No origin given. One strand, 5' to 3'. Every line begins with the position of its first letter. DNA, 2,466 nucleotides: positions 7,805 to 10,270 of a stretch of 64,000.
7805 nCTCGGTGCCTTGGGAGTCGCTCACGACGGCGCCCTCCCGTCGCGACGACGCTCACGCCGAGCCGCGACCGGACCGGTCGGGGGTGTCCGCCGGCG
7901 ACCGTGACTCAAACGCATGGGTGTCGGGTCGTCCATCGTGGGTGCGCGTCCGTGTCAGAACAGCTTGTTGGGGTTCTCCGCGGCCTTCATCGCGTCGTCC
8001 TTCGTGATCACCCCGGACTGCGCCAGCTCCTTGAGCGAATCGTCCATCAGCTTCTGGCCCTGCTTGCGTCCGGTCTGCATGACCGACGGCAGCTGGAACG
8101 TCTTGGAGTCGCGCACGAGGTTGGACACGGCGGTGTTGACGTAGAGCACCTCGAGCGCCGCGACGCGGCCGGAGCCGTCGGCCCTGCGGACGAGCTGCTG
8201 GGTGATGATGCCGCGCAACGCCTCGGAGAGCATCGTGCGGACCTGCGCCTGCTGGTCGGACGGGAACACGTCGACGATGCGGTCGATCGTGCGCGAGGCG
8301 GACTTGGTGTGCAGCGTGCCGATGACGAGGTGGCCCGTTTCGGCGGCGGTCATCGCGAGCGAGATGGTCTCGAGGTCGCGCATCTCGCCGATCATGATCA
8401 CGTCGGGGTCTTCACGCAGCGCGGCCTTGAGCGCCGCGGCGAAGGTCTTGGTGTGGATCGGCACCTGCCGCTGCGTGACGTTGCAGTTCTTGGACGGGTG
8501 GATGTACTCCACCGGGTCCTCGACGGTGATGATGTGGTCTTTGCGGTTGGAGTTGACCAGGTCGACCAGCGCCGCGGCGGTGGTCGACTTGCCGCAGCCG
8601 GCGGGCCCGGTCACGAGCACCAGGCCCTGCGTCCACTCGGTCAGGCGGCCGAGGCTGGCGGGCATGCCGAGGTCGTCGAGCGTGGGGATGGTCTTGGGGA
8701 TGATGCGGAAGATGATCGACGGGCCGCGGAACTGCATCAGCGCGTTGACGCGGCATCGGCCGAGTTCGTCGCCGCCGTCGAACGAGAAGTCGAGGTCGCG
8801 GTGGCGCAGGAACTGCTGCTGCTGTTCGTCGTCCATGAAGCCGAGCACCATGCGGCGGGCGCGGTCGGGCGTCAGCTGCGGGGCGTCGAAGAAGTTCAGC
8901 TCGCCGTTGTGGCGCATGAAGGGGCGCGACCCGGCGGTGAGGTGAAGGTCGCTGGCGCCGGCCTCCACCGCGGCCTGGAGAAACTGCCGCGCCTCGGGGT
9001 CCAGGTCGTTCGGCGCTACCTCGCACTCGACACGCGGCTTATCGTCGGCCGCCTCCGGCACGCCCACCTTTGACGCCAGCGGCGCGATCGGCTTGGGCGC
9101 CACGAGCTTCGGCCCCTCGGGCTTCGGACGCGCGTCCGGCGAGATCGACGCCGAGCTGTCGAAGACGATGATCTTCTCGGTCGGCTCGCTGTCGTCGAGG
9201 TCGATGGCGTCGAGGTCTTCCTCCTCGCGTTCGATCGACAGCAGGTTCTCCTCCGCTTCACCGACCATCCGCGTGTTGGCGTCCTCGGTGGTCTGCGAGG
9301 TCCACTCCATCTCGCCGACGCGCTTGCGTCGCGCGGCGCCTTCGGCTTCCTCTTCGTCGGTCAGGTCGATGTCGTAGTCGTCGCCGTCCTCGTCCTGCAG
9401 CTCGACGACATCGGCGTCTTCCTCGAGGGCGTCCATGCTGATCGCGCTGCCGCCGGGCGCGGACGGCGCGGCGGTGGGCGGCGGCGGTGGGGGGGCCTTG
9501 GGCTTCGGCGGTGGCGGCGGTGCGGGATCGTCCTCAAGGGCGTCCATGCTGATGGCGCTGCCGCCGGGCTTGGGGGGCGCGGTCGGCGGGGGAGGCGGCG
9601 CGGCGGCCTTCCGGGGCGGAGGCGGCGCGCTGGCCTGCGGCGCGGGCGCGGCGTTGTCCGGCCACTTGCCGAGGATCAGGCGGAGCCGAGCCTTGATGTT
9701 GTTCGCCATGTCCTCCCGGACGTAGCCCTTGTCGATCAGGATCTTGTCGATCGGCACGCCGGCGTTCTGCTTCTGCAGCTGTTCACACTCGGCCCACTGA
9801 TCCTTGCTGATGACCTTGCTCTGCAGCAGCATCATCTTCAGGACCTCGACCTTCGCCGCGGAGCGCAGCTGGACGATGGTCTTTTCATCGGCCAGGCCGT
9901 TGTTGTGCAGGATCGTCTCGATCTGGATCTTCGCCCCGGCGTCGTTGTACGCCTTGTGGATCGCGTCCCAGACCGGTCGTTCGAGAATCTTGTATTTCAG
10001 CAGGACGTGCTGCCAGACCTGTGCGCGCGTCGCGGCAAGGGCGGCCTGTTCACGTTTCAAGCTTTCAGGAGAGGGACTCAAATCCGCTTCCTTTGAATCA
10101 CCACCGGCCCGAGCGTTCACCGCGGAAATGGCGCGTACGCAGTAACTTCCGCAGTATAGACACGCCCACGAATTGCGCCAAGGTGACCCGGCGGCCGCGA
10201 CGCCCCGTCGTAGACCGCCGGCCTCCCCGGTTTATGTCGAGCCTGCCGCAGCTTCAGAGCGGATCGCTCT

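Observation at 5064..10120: Three tandem PilT-family ATPases; two carry duplicated GspE_N/MshEN-like N-terminal domains that may be c-di-GMP or partner-binding modules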

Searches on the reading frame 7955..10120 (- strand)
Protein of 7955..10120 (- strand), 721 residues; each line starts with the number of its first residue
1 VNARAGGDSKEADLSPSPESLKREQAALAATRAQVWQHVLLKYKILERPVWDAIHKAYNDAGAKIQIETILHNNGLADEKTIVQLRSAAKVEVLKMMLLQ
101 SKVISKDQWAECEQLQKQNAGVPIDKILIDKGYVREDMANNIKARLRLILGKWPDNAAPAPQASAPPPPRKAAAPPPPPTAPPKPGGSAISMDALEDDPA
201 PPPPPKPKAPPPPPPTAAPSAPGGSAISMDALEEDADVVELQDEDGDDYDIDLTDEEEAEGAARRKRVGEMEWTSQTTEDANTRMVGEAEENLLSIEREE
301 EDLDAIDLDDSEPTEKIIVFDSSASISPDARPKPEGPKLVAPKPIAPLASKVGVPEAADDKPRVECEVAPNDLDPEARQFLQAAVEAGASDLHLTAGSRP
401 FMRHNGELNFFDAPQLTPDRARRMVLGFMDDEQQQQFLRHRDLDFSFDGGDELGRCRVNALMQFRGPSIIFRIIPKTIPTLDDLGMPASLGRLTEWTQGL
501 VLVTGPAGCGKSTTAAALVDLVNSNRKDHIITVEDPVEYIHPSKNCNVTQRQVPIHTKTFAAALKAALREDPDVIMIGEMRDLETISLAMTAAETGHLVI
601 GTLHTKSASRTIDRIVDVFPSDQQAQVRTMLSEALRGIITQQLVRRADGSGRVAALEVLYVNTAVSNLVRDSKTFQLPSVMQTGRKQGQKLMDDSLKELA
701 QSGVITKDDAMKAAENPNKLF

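Call 3: search_protein_families(library=pfam, proteins=[window:7955-10120:-], max_evalue=1)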
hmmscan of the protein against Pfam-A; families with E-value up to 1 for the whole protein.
window:7955-10120:- (721 aa): 25 families
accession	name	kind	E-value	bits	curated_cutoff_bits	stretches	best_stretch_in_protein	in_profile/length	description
PF00437.27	T2SSE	-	2.7e-48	165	24.9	1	442-656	80-290/370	Type II/IV secretion system protein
PF13401.12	AAA_22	-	4.2e-05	24.3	27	1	497-548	4-53/130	AAA domain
PF13191.12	AAA_16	-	0.00033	21.6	32.6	1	497-615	23-104/167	AAA ATPase domain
PF13604.12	AAA_30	-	0.00084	19.6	27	1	493-589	13-106/191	AAA domain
PF03266.21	NTPase_1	-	0.0016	18.8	23.9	0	501-525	2-26/168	NTPase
PF02562.22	PhoH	-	0.0079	16.2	27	1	498-571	19-90/205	PhoH-like protein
PF20720.3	nSTAND3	-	0.0085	16.2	27.2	1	497-535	16-53/155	Novel STAND NTPase 3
PF24883.2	NPHP3_N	-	0.01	16.5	24.8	1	498-527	22-51/164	Nephrocystin 3, N-terminal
PF03215.21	Rad17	-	0.011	16.2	23.8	1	498-521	45-68/186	Rad17 P-loop domain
PF13238.12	AAA_18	-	0.014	16.3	29.4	1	501-524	1-24/128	AAA domain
PF00004.35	AAA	-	0.014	16.3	21.2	1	501-582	1-68/131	ATPase family associated with various cellular activities (AAA)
PF05729.18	NACHT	-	0.019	15.3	26.7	1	500-527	2-29/167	NACHT domain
PF13245.12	AAA_19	-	0.037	14.6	25.1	1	497-528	10-41/134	AAA domain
PF00005.33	ABC_tran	-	0.038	15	25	1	500-539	13-51/137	ABC transporter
PF00485.24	PRK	-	0.052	13.8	22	1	503-552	4-54/196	Phosphoribulokinase / Uridine kinase family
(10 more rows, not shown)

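Call 4: search_protein_families(library=ncbifam, proteins=[window:7955-10120:-], max_evalue=0.01)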
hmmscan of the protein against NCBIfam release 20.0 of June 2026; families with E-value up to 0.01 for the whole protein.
window:7955-10120:- (721 aa): 22 families
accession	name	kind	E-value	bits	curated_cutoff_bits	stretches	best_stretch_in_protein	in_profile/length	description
TIGR01420.1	pilT_fam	subfamily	1.6e-130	435.4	319.1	1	378-718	3-342/343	PilT/PilU family type 4a pilus ATPase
TIGR02525.1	plasmid_TraJ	equivalog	1.3e-44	152.7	368.3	1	468-713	119-366/372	plasmid transfer ATPase TraJ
NF007755.0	PRK10436.1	equivalog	2.8e-42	144.9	617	1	378-658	90-369/465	type II secretion system protein GspE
TIGR02533.1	type_II_gspE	equivalog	6.4e-42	143.8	630.25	1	457-646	196-381/486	type II secretion system ATPase GspE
TIGR02524.1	dot_icm_DotB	equivalog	3.2e-40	138.4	463.3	1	380-706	9-346/358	Dot/Icm type IV secretion system ATPase DotB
NF041000.1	ATPase_ComGA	equivalog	4.9e-39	133.9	300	1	380-645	3-266/267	competence type IV pilus ATPase ComGA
TIGR02538.1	type_IV_pilB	equivalog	1.3e-38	133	675.65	1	380-618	188-432/564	type IV-A pilus assembly ATPase PilB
NF053534.1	T4PilAsmATPsTfpB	equivalog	1e-33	116.6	850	1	491-647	329-475/584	type IV pilus assembly ATPase TfpB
TIGR02782.1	TrbB_P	equivalog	3.8e-16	59.2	304.55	1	501-647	139-281/303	P-type conjugative transfer ATPase TrbB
NF058587.1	archaellum_moto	equivalog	2.6e-15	56.2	550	1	501-616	278-394/527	archaellum flagellar ATPase motor FlaI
TIGR02788.1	VirB11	equivalog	2.5e-13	49.7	249.95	1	501-625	147-272/308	P-type DNA transfer ATPase VirB11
NF010469.0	PRK13894.1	subfamily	3.7e-12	46.2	508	1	501-653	152-301/320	conjugal transfer ATPase TrbB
NF010407.0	PRK13833.1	subfamily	1.5e-10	41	499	1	501-643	147-287/323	conjugal transfer protein TrbB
TIGR03819.1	heli_sec_ATPase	hypoth_equivalog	4.5e-10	39.2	373.15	1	499-615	179-297/340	TadA family conjugal transfer-associated ATPase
NF010425.0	PRK13851.1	equivalog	2.1e-08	33.5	461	1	500-621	164-286/344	type IV secretion system protein VirB11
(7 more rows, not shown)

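Call 92: predict_structure(alignment_id=A6)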
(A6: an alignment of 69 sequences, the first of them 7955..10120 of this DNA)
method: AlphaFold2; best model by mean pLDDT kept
length: 721 residues; sequences in the alignment: 69
mean_pLDDT: 77.8   pTM: 0.59
mean pLDDT of the five models: 77.8, 77.7, 77.2, 76.9, 74.4
residues with pLDDT >= 90: 386; 70-90: 103; 50-70: 52; < 50: 180
segments of 3 or more residues with pLDDT < 50: 1-13, 156-167, 170-173, 186-198, 217-254, 257-327, 329-333, 338-355
pLDDT, mean of each block of 10 residues (from residue 1): 40 68 88 92 90 94 92 94 91 93 95 96 95 94 89 54 44 55 46 44 64 56 43 42 40 45 40 39 43 45 42 38 39 47 39 52 95 97 95 98 91 98 98 95 91 91 97 91 94 96 93 94 91 72 89 60 80 91 90 95 95 96 97 98 94 96 97 97 96 97 97 93 80
secondary structure, 60 per line:
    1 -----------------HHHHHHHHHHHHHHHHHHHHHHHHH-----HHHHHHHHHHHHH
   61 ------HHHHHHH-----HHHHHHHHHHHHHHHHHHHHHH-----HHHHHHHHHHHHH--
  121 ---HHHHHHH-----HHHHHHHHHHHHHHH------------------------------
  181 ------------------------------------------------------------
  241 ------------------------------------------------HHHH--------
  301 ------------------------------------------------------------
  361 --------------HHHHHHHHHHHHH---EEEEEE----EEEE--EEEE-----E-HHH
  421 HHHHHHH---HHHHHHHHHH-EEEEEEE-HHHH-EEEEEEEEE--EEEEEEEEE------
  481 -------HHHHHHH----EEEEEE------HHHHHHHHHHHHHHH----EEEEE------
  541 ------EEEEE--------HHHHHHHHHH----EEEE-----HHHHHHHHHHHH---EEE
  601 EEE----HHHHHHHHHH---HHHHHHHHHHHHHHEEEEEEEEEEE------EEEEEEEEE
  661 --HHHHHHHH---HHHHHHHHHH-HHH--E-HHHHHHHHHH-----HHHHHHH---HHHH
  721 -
elements in order (helices of 4 or more, strands of 3 or more residues): H18-42 H48-60 H67-73 H79-100 H106-118 H124-130 H136-150 H289-292 H375-387 E391-396 E401-404 E407-410 H418-427 H431-440 E442-448 H450-453 E455-463 E466-474 H488-494 E499-504 H511-525 E530-534 E547-551 H560-569 E574-577 H583-594 E598-603 H608-617 H621-634 E635-645 E652-660 H663-670 H674-683 H692-701 H707-713 H717-720

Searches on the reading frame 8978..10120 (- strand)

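Call 5: search_protein_families(library=pfam, proteins=[window:8978-10120:-], max_evalue=10)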
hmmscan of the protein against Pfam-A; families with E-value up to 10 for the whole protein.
seq(381 aa): 2 families
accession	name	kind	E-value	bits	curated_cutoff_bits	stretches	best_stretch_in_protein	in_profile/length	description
PF05518.16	Totivirus_coat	-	4.1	5.8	25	1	82-211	618-752/759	Totivirus coat protein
PF04180.19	LTV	-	8.8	6.5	28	0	229-305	169-242/378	Low temperature viability protein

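Call 6: search_protein_families(library=ncbifam, proteins=[window:8978-10120:-], max_evalue=10)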
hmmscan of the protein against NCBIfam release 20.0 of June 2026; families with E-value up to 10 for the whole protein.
seq(381 aa): 4 families
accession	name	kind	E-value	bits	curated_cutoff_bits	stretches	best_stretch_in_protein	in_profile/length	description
NF053729.1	c-di-GMP_motif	domain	0.00047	19.9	38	1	97-140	5-47/53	cyclic di-GMP-binding domain-containing protein, MshE-related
NF052258.1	SGM_3592_fam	equivalog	0.033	14.5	70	1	116-163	15-61/93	SGM_3592 family protein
NF007373.0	PRK09875.1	equivalog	0.076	12.5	486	1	49-102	191-243/292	phosphotriesterase-related protein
NF046087.1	T3SS_scaff_SemD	subfamily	1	8.9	160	1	157-236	96-159/395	SemD/SinC family type III secretion system effector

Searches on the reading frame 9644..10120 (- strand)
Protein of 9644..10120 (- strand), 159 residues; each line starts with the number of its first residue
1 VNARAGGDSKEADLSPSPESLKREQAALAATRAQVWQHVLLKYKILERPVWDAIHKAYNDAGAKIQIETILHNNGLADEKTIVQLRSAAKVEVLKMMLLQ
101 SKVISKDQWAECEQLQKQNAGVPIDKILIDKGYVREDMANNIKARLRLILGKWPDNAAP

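Call 8: find_homologous_proteins(query=window:9644-10120:-, max_evalue=0.01)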
Query seq(159 aa): 140 candidates shared short words with the query, none scored E <= 0.01.

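Call 11: search_solved_structures(query=window:9644-10120:-, max_evalue=10, show_alignments=3)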
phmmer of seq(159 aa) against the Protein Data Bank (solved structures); distinct sequences matched with E-value up to 10: 1.
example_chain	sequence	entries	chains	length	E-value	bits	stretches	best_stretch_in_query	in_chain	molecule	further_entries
5ewq_A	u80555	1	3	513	0.3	14.4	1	100-159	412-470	Amidase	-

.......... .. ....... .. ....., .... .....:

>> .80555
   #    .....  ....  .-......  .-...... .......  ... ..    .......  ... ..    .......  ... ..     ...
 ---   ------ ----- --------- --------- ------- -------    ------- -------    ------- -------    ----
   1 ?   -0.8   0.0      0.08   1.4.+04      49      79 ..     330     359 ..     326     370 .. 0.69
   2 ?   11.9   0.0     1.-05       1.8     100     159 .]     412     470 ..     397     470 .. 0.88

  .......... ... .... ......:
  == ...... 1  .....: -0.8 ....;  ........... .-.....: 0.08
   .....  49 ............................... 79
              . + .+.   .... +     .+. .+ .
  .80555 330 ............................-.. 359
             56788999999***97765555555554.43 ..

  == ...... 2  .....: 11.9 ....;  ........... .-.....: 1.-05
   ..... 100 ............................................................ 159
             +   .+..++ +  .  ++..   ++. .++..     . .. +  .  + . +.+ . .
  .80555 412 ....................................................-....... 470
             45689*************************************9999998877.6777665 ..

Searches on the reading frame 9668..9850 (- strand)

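Call 5: search_protein_families(library=pfam, proteins=[window:9668-9850:-], max_evalue=10)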
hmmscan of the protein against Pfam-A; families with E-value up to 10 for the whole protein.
seq(61 aa): 0 families

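Call 6: search_protein_families(library=ncbifam, proteins=[window:9668-9850:-], max_evalue=10)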
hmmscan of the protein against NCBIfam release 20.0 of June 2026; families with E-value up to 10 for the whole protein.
seq(61 aa): 1 family
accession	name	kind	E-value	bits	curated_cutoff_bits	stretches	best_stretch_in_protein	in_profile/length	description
NF053729.1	c-di-GMP_motif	domain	2.5e-05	24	38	1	7-50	5-47/53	cyclic di-GMP-binding domain-containing protein, MshE-related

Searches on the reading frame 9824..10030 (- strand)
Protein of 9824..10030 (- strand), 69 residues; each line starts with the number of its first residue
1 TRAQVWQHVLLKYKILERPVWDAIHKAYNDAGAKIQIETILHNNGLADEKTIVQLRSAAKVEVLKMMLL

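Call 5: search_protein_families(library=pfam, proteins=[window:9851-10024:-], max_evalue=10)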
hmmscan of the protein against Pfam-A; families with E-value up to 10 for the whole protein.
seq(58 aa): 1 family
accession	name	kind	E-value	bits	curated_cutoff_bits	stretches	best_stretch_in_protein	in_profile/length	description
PF24388.1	Permuted_GreAB-C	-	0.12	12.5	27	1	18-39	12-33/54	Permuted GreAB-C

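Call 6: search_protein_families(library=ncbifam, proteins=[window:9851-10024:-], max_evalue=10)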
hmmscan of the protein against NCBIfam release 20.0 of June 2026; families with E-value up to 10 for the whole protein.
seq(58 aa): 2 families
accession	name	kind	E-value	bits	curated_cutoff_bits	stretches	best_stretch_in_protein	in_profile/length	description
NF002827.0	PRK03002.1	equivalog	0.075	12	343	1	9-49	67-105/285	peptidylprolyl isomerase PrsA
NF007373.0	PRK09875.1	equivalog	0.1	12.1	486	1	19-55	193-228/292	phosphotriesterase-related protein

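Call 81: search_protein_families(library=ncbifam, proteins=[window:9824-10030:-], max_evalue=10)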
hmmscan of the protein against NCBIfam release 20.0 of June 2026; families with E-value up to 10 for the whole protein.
seq(69 aa): 1 family
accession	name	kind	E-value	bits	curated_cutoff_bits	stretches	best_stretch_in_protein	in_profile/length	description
NF007373.0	PRK09875.1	equivalog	0.031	13.8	486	1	21-67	193-238/292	phosphotriesterase-related protein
